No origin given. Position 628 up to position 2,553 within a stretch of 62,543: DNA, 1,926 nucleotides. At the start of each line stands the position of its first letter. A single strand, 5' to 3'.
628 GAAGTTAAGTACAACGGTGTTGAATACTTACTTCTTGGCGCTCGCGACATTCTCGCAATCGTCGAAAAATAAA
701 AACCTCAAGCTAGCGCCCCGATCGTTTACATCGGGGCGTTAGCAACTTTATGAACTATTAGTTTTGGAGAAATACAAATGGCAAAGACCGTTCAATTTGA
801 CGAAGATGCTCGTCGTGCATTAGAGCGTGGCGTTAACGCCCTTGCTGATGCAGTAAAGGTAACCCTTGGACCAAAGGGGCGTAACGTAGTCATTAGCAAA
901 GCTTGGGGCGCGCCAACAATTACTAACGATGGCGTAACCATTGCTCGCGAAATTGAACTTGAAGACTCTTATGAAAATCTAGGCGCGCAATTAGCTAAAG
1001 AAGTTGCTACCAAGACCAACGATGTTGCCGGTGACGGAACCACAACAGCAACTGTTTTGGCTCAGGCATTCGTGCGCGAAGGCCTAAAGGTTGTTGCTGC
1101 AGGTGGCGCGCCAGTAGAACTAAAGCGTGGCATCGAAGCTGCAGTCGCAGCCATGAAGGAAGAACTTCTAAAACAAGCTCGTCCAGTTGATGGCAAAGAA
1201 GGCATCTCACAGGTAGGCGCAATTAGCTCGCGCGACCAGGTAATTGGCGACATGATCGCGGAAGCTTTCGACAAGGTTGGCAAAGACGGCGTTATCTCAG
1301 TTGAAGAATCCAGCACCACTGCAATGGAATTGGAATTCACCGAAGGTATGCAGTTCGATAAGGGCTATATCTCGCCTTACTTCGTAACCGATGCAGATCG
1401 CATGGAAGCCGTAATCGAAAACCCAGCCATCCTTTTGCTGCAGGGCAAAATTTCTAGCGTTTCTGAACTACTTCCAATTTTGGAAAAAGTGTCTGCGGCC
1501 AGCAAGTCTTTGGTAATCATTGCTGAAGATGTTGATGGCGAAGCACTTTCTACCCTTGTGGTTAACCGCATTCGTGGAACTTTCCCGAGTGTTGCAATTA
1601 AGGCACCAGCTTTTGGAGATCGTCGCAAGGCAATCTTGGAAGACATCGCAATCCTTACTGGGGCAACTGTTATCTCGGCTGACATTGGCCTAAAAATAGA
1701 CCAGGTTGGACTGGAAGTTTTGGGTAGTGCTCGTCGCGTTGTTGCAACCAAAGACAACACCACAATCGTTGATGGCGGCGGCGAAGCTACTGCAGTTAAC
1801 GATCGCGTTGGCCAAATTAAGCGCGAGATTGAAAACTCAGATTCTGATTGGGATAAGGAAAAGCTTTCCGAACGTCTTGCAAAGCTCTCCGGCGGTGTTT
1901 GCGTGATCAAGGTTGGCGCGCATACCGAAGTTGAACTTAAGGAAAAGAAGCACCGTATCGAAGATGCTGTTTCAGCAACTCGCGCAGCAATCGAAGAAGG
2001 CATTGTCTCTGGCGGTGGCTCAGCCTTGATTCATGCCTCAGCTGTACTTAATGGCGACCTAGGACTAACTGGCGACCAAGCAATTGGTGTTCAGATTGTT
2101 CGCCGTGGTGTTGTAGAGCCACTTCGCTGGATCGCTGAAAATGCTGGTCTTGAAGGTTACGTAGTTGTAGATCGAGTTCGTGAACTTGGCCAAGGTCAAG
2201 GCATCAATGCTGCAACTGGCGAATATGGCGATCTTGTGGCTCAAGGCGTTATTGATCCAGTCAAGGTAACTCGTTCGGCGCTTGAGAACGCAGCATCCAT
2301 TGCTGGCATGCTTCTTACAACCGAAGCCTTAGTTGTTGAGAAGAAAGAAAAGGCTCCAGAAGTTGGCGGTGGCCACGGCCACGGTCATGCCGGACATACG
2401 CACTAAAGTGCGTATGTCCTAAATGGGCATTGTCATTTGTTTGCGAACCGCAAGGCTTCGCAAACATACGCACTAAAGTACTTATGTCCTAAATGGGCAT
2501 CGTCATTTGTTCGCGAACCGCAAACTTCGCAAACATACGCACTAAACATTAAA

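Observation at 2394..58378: Recurrent architecture: gene 3' end, stop codon and hairpin tandemly reiterated downstream of three unrelated housekeeping genes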

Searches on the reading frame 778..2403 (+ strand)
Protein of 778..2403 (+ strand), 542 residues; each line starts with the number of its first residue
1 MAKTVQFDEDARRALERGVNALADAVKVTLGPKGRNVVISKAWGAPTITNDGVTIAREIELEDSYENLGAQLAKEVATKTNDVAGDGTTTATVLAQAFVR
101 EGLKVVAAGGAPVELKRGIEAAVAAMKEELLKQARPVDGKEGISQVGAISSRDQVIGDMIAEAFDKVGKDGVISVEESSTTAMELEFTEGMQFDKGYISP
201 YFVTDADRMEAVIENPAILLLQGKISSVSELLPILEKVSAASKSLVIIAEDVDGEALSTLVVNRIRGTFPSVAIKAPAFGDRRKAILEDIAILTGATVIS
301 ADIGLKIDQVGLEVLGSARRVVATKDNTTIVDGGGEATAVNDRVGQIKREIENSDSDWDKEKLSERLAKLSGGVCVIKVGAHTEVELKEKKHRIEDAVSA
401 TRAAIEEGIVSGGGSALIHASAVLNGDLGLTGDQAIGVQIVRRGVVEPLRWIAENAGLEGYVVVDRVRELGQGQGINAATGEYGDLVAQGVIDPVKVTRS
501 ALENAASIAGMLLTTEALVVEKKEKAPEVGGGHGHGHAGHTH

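Call 9: find_encoding_contigs(protein=window:778-2403:+, flank=10000, max_places=10)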
Protein window:778-2403:+ (542 aa): 3 contigs read that carry it; 2 places shown.
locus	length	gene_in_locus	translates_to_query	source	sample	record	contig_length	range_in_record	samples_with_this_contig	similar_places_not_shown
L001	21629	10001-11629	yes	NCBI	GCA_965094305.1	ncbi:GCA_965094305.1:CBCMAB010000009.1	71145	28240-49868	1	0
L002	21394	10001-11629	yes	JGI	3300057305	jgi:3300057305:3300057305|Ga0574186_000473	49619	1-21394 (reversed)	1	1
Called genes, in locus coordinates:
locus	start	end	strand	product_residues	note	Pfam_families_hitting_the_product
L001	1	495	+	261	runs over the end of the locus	PF23441:SDR, PF00106:adh_short, PF01370:Epimerase (weak), PF08659:KR, PF13561:adh_short_C2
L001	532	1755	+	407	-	PF01266:DAO (faint), PF07992:Pyr_redox_2, PF13450:NAD_binding_8 (faint), PF13454:NAD_binding_9 (faint), PF00070:Pyr_redox, PF22366:NDH2_C (weak)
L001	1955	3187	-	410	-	PF04389:Peptidase_M28, PF01546:Peptidase_M20, PF07687:M20_dimer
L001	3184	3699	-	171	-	PF14196:ATC_hydrolase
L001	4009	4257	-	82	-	-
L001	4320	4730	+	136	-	PF13452:FAS1_DH_region, PF22622:MFE-2_hydrat-2_N, PF03061:4HBT (faint)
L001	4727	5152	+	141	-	PF01575:MaoC_dehydratas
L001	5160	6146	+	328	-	PF01565:FAD_binding_4, PF02873:MurB_C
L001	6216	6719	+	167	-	PF12844:HTH_19 (faint), PF13560:HTH_31, PF01381:HTH_3, PF01909:NTP_transf_2, PF18765:Polbeta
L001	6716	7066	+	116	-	PF01934:HepT-like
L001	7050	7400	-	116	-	PF04134:DCC1-like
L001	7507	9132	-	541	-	PF00171:Aldedh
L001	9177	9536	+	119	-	PF21853:DUF6912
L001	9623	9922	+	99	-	PF00166:Cpn10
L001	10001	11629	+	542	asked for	PF00118:Cpn60_TCP1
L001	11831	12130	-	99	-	PF02467:Whib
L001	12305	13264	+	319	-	PF01527:HTH_Tnp_1 (faint), PF00376:MerR (weak), PF13411:MerR_1, PF02607:B12-binding_2, PF02310:B12-binding (faint)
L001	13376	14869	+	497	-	PF00478:IMPDH, PF03060:NMO (faint), PF00571:CBS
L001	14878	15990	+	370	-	PF00478:IMPDH, PF01070:FMN_dh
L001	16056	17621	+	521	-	PF00117:GATase, PF07722:Peptidase_C26, PF02540:NAD_synthase (weak), PF00958:GMP_synt_C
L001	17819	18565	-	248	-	PF02585:PIG-L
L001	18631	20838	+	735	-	PF00580:UvrD-helicase, PF13245:AAA_19, PF13604:AAA_30 (faint), PF13361:UvrD_C, PF13538:UvrD_C_2, PF21196:PcrA_UvrD_tudor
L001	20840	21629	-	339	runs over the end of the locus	PF01551:Peptidase_M23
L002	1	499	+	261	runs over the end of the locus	PF23441:SDR, PF00106:adh_short, PF01370:Epimerase (weak), PF08659:KR, PF13561:adh_short_C2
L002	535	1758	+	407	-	PF01266:DAO (faint), PF03486:HI0933_like (faint), PF07992:Pyr_redox_2, PF13450:NAD_binding_8 (faint), PF13454:NAD_binding_9 (faint), PF00070:Pyr_redox, PF22366:NDH2_C (weak)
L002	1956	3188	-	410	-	PF04389:Peptidase_M28, PF01546:Peptidase_M20, PF07687:M20_dimer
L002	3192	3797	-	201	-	PF14196:ATC_hydrolase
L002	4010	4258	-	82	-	-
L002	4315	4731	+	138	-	PF13452:FAS1_DH_region, PF22622:MFE-2_hydrat-2_N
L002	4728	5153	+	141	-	PF01575:MaoC_dehydratas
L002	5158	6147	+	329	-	PF01565:FAD_binding_4, PF02873:MurB_C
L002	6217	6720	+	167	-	PF12844:HTH_19 (faint), PF13560:HTH_31, PF01381:HTH_3, PF01909:NTP_transf_2, PF18765:Polbeta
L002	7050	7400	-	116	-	PF04134:DCC1-like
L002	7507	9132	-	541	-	PF00171:Aldedh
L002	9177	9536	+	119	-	PF21853:DUF6912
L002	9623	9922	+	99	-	PF00166:Cpn10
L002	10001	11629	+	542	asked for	PF00118:Cpn60_TCP1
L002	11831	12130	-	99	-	PF02467:Whib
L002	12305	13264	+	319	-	PF01527:HTH_Tnp_1 (faint), PF00376:MerR (weak), PF13411:MerR_1, PF02607:B12-binding_2, PF02310:B12-binding (faint)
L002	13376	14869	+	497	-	PF00478:IMPDH, PF03060:NMO (faint), PF00571:CBS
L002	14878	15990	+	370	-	PF00478:IMPDH, PF01070:FMN_dh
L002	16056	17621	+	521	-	PF00117:GATase, PF07722:Peptidase_C26, PF02540:NAD_synthase (weak), PF03054:tRNA_Me_trans (faint), PF00958:GMP_synt_C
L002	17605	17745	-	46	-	-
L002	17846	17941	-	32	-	-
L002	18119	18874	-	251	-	PF02585:PIG-L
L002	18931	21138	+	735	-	PF00580:UvrD-helicase, PF13245:AAA_19, PF13604:AAA_30 (faint), PF13361:UvrD_C, PF13538:UvrD_C_2, PF21196:PcrA_UvrD_tudor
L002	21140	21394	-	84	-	?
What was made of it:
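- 778..2406 (+): groEL (GroEL1-type with a His-rich tail ..............*). Its last 12 nt plus the stop form the 5' arm and loop of hairpin 1. Pfam Cpn60 on the identical protein (call 9).
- No integrase or island lies nearby (call 9 gene tables).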

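Call 48: find_homologous_proteins(query=window:778-2403:+, max_evalue=1e-100)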
Query window:778-2403:+ (542 aa): 8000 proteins with E <= 1e-100 among 8000 candidates; the best 120 are listed.
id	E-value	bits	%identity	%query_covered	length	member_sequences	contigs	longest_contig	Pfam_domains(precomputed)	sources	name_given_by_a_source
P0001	0.0e+0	1132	100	100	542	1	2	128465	PF00118.30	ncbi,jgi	jgi:chaperonin GroEL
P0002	0.0e+0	1128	100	100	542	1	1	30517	PF00118.30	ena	-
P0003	0.0e+0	1122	99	100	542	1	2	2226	PF00118.30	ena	-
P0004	0.0e+0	1121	99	100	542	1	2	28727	PF00118.30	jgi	jgi:chaperonin GroEL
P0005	0.0e+0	1120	99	100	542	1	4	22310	PF00118.30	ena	-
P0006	0.0e+0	1119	99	100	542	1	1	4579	PF00118.30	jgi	jgi:chaperonin GroEL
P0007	0.0e+0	1119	99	100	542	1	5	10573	PF00118.30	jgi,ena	jgi:chaperonin GroEL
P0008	0.0e+0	1118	99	100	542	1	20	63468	PF00118.30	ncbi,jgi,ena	ncbi:MAG: hypothetical protein RLZZ483_536 [Actinomycetota bacterium]|jgi:chaperonin GroEL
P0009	0.0e+0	1118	99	100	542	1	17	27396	PF00118.30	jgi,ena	-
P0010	0.0e+0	1118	99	100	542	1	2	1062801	PF00118.30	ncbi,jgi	-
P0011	0.0e+0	1117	99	100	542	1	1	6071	PF00118.30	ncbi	-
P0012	0.0e+0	1117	99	100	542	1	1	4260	PF00118.30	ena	-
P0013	0.0e+0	1117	99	100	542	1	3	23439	PF00118.30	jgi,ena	jgi:chaperonin GroEL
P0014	0.0e+0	1117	99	100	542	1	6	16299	PF00118.30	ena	-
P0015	0.0e+0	1117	99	100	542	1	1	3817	PF00118.30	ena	-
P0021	0.0e+0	1116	99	100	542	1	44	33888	PF00118.30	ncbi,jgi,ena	jgi:chaperonin GroEL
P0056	0.0e+0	1113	98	100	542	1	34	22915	PF00118.30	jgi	jgi:chaperonin GroEL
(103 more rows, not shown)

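Call 49: find_encoding_contigs(protein=P0021, flank=8000, max_places=10)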
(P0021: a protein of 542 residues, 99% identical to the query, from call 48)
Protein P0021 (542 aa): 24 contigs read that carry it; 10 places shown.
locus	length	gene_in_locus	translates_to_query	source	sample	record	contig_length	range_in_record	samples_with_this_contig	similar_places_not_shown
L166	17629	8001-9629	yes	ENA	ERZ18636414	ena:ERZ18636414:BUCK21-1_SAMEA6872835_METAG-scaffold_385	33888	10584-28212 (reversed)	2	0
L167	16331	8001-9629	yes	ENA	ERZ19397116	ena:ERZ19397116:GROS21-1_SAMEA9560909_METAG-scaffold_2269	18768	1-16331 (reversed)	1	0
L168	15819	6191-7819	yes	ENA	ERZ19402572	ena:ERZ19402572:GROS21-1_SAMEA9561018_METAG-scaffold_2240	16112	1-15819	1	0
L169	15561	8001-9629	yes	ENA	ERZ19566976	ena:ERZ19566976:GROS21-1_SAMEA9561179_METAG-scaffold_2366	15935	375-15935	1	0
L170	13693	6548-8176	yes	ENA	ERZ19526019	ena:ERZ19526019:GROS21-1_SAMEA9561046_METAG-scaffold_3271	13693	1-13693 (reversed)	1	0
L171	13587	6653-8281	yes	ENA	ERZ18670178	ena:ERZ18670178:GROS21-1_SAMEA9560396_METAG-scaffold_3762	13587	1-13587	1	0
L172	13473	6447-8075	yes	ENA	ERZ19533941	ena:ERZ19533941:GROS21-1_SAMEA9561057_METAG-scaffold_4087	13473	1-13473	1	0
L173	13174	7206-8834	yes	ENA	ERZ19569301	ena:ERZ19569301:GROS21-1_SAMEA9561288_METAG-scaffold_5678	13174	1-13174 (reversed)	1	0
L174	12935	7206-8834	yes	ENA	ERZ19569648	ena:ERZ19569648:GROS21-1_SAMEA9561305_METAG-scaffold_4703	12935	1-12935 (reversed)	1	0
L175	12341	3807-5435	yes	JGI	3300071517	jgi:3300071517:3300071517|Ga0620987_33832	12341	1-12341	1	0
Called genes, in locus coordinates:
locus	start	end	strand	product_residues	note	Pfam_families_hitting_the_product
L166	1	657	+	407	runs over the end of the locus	PF01266:DAO (faint), PF03486:HI0933_like (faint), PF07992:Pyr_redox_2, PF13450:NAD_binding_8 (faint), PF13454:NAD_binding_9 (faint), PF00070:Pyr_redox, PF22366:NDH2_C (weak)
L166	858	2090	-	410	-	PF04389:Peptidase_M28, PF01546:Peptidase_M20, PF07687:M20_dimer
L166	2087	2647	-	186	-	PF14196:ATC_hydrolase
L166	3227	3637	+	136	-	PF13452:FAS1_DH_region, PF22622:MFE-2_hydrat-2_N, PF03061:4HBT (weak)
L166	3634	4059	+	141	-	PF01575:MaoC_dehydratas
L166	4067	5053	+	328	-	PF01565:FAD_binding_4, PF02873:MurB_C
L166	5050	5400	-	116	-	PF04134:DCC1-like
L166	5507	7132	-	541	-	PF00171:Aldedh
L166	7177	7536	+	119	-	PF21853:DUF6912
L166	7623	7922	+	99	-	PF00166:Cpn10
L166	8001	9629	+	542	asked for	PF00118:Cpn60_TCP1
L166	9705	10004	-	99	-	PF02467:Whib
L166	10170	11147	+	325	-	PF00376:MerR (weak), PF13411:MerR_1, PF02607:B12-binding_2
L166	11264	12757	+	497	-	PF00478:IMPDH, PF03060:NMO (faint), PF00571:CBS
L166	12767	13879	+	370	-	PF00478:IMPDH, PF01070:FMN_dh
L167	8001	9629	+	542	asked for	PF00118:Cpn60_TCP1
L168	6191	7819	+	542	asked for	PF00118:Cpn60_TCP1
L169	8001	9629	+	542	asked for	PF00118:Cpn60_TCP1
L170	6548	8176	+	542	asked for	PF00118:Cpn60_TCP1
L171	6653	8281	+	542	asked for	PF00118:Cpn60_TCP1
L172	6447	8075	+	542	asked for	PF00118:Cpn60_TCP1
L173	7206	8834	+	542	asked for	PF00118:Cpn60_TCP1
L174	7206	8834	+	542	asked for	PF00118:Cpn60_TCP1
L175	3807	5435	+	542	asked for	PF00118:Cpn60_TCP1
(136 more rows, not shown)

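Call 50: find_encoding_contigs(protein=P0010, flank=10000, max_places=4)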
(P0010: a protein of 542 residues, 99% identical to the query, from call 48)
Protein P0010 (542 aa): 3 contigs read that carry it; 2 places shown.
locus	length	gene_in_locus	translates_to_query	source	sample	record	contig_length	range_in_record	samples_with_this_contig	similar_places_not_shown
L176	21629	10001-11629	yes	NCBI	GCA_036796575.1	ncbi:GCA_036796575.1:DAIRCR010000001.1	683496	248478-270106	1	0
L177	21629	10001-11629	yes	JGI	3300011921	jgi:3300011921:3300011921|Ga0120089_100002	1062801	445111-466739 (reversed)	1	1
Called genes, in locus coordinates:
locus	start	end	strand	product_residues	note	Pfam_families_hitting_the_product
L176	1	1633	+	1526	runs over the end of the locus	PF13620:CarboxypepD_reg (faint), PF17210:SdrD_B (faint), PF22904:NOMO1-like_2nd (faint)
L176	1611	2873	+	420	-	PF00041:fn3, PF25059:FN3_DSCAM-DSCAML_C (faint), PF00041:fn3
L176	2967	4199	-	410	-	PF04389:Peptidase_M28, PF01546:Peptidase_M20, PF07687:M20_dimer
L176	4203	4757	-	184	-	PF14196:ATC_hydrolase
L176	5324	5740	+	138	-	PF13452:FAS1_DH_region, PF22622:MFE-2_hydrat-2_N, PF03061:4HBT (weak)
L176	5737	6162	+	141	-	PF01575:MaoC_dehydratas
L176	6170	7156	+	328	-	PF01565:FAD_binding_4, PF02873:MurB_C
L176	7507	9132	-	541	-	PF00171:Aldedh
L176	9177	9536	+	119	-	PF21853:DUF6912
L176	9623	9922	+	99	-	PF00166:Cpn10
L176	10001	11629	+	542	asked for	PF00118:Cpn60_TCP1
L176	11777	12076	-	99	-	PF02467:Whib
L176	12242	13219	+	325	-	PF00376:MerR (weak), PF13411:MerR_1, PF02607:B12-binding_2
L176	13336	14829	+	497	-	PF00478:IMPDH, PF03060:NMO (faint), PF00571:CBS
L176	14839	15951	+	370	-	PF00478:IMPDH, PF01070:FMN_dh (weak)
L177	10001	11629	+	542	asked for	PF00118:Cpn60_TCP1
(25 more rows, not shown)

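Call 55: find_encoding_contigs(protein=P0056, flank=8000, max_places=10)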
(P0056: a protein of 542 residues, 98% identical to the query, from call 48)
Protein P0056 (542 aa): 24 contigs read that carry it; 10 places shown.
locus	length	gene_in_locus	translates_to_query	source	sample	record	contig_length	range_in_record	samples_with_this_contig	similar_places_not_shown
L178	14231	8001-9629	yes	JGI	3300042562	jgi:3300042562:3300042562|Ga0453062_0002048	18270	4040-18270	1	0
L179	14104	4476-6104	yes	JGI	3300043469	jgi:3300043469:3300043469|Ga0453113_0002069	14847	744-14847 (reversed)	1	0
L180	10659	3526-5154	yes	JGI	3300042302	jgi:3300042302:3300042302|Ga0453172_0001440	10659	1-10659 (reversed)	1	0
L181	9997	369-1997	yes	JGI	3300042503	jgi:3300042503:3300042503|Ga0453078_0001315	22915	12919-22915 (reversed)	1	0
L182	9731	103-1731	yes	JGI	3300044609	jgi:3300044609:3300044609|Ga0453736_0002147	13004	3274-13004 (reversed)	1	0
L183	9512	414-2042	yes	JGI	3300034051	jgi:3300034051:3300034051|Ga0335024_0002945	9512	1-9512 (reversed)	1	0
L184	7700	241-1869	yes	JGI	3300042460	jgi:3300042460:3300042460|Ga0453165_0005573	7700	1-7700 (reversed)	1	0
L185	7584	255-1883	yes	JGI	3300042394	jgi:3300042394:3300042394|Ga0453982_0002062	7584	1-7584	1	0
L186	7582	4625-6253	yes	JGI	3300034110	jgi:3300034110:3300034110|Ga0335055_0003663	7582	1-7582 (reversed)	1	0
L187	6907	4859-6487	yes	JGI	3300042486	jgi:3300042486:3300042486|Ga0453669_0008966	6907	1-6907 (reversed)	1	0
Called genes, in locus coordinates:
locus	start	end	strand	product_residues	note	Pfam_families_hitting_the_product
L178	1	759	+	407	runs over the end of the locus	PF01266:DAO (faint), PF03486:HI0933_like (faint), PF07992:Pyr_redox_2, PF13450:NAD_binding_8 (faint), PF13454:NAD_binding_9 (faint), PF00070:Pyr_redox, PF22366:NDH2_C (weak)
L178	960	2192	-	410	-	PF04389:Peptidase_M28, PF01546:Peptidase_M20, PF07687:M20_dimer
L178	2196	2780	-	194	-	PF14196:ATC_hydrolase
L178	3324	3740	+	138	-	PF13452:FAS1_DH_region, PF22622:MFE-2_hydrat-2_N, PF03061:4HBT (weak)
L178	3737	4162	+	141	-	PF01575:MaoC_dehydratas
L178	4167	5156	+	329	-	PF01565:FAD_binding_4, PF02873:MurB_C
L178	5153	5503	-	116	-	PF04134:DCC1-like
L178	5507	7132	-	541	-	PF00171:Aldedh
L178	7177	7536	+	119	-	PF21853:DUF6912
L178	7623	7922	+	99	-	PF00166:Cpn10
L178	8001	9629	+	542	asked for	PF00118:Cpn60_TCP1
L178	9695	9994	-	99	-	PF02467:Whib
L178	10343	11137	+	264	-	PF02607:B12-binding_2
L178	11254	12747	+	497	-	PF00478:IMPDH, PF03060:NMO (faint), PF00571:CBS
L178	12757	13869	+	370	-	PF00478:IMPDH, PF01070:FMN_dh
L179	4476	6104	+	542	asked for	PF00118:Cpn60_TCP1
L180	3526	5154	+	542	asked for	PF00118:Cpn60_TCP1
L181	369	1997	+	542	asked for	PF00118:Cpn60_TCP1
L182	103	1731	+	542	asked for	PF00118:Cpn60_TCP1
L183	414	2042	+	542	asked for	PF00118:Cpn60_TCP1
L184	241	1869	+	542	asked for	PF00118:Cpn60_TCP1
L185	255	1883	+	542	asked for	PF00118:Cpn60_TCP1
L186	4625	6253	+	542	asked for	PF00118:Cpn60_TCP1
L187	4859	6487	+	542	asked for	PF00118:Cpn60_TCP1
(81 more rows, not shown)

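Call 56: find_encoding_contigs(protein=P0008, flank=8000, max_places=10)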
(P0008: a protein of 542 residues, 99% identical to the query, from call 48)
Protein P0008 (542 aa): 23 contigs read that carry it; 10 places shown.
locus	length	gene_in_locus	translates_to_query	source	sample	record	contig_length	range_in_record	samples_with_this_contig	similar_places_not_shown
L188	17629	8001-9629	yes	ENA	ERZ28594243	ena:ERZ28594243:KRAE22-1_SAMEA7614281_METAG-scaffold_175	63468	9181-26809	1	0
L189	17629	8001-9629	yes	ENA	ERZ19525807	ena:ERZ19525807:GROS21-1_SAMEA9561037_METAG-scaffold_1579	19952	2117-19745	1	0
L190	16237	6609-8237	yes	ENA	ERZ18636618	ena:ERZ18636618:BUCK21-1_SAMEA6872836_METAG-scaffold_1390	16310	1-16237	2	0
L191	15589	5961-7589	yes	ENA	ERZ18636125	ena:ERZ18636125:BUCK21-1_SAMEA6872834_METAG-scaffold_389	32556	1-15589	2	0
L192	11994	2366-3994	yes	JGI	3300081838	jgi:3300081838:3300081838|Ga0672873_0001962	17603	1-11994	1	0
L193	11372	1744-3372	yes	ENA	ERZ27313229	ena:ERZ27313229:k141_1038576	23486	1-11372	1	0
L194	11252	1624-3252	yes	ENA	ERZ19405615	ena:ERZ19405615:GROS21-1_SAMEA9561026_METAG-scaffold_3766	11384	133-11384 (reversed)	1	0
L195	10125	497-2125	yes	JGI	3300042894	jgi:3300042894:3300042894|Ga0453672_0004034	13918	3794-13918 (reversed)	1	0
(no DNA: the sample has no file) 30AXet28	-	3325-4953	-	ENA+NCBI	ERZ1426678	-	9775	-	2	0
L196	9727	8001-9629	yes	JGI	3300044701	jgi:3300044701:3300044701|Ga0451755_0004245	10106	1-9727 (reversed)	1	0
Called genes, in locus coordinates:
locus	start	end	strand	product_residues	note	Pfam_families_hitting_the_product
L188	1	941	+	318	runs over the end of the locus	-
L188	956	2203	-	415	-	PF04389:Peptidase_M28, PF01546:Peptidase_M20, PF07687:M20_dimer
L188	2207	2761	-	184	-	PF14196:ATC_hydrolase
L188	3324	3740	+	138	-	PF13452:FAS1_DH_region, PF22622:MFE-2_hydrat-2_N, PF03061:4HBT (faint)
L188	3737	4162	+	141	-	PF01575:MaoC_dehydratas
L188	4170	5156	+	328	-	PF01565:FAD_binding_4, PF02873:MurB_C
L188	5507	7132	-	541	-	PF00171:Aldedh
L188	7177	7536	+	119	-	PF21853:DUF6912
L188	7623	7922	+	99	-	PF00166:Cpn10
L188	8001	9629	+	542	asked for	PF00118:Cpn60_TCP1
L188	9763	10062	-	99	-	PF02467:Whib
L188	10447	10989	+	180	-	PF02607:B12-binding_2 (weak)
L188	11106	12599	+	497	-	PF00478:IMPDH, PF03060:NMO (faint), PF00571:CBS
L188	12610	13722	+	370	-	PF00478:IMPDH, PF01070:FMN_dh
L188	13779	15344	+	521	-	PF00117:GATase, PF07722:Peptidase_C26, PF02540:NAD_synthase (weak), PF03054:tRNA_Me_trans (faint), PF00958:GMP_synt_C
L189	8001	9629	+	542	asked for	PF00118:Cpn60_TCP1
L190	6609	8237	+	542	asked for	PF00118:Cpn60_TCP1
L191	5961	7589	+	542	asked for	PF00118:Cpn60_TCP1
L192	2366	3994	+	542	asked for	PF00118:Cpn60_TCP1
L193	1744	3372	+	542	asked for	PF00118:Cpn60_TCP1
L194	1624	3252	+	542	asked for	PF00118:Cpn60_TCP1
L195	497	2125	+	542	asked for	PF00118:Cpn60_TCP1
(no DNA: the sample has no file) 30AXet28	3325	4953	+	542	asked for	PF00118:Cpn60_TCP1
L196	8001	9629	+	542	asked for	PF00118:Cpn60_TCP1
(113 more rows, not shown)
